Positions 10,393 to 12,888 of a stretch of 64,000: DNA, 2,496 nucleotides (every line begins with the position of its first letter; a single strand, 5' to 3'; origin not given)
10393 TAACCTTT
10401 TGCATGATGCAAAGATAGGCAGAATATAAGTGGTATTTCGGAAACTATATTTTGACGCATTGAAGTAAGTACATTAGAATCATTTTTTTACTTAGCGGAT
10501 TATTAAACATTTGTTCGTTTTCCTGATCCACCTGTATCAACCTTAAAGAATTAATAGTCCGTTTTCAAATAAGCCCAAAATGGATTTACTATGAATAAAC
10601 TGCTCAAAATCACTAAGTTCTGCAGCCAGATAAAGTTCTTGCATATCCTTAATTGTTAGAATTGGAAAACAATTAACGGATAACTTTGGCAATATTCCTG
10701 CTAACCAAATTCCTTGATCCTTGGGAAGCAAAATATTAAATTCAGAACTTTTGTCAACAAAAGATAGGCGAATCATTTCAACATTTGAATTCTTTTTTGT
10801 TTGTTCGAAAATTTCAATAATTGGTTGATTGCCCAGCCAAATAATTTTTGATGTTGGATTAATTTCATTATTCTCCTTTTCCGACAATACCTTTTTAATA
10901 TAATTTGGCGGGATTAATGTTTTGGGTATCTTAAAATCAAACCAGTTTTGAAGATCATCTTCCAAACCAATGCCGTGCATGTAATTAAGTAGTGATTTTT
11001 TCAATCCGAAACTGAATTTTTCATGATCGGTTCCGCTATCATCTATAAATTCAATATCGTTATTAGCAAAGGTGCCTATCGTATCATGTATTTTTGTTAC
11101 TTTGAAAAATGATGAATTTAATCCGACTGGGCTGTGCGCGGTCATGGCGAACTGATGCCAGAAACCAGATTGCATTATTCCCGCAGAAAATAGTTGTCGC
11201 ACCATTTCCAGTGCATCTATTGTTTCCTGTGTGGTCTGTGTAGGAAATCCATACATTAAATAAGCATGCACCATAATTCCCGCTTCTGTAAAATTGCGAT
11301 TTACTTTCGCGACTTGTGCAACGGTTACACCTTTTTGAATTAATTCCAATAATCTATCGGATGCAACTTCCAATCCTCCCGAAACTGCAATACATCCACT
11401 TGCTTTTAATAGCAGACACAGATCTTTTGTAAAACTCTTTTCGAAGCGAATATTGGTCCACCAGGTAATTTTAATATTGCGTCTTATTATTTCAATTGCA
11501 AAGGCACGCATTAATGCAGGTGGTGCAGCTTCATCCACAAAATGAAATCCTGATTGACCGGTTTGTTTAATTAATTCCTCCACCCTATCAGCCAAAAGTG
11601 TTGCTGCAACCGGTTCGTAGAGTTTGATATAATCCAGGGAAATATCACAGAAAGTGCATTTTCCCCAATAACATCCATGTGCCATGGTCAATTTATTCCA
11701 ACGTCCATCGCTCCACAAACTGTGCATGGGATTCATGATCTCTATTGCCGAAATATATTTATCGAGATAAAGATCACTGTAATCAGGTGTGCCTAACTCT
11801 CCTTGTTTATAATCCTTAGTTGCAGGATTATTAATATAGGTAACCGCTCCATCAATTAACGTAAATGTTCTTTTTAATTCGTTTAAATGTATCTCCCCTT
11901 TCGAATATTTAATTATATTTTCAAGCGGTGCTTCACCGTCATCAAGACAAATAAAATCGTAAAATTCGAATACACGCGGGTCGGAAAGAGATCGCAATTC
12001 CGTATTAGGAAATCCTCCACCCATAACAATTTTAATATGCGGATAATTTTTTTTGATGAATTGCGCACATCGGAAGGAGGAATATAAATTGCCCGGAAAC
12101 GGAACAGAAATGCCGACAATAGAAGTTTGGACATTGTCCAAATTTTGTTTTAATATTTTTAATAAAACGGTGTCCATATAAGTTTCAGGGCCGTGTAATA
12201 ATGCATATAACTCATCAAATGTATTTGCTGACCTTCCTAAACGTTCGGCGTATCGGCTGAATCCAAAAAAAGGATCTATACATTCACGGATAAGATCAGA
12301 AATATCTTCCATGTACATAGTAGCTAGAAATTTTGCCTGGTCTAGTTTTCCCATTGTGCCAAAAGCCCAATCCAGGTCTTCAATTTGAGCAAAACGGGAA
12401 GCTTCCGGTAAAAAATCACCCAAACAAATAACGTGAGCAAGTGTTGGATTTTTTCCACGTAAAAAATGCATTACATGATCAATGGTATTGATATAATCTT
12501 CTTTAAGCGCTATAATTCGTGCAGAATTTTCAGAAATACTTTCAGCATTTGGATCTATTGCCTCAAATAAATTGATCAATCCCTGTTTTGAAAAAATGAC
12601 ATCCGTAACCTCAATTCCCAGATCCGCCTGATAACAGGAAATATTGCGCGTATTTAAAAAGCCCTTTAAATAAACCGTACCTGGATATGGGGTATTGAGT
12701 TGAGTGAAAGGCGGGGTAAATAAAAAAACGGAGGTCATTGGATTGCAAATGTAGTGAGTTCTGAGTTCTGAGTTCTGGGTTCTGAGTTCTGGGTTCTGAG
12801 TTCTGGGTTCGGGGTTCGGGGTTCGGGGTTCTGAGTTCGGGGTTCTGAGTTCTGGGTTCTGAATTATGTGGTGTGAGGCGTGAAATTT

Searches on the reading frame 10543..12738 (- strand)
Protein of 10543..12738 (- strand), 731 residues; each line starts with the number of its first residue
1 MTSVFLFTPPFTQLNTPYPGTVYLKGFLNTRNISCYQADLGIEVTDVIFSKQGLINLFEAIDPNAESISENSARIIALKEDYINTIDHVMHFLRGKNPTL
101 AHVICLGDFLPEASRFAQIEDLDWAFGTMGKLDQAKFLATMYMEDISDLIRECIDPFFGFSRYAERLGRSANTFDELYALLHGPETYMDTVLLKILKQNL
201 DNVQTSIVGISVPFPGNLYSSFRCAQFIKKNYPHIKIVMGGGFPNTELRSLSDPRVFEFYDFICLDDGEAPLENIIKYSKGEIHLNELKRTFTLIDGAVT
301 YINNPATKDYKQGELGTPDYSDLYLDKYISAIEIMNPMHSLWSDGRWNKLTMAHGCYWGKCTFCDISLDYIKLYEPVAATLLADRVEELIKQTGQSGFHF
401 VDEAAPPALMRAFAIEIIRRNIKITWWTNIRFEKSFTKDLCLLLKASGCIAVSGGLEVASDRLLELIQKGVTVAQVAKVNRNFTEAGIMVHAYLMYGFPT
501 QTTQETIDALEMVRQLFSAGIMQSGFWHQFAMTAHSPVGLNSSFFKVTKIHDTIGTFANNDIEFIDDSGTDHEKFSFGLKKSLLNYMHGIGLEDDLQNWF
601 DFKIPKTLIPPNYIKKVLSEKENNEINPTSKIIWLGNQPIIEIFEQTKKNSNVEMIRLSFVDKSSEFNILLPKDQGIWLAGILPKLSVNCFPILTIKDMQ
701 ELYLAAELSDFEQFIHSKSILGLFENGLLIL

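Call 73: search_protein_families(library=pfam, proteins=[window:10543-12738:-], max_evalue=0.00001)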
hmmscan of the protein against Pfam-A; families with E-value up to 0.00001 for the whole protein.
window:10543-12738:- (731 aa): 1 family
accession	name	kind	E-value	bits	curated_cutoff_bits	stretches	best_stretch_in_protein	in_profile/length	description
PF04055.27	Radical_SAM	-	3.9e-11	43.9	29.5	1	353-512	4-165/166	Radical SAM superfamily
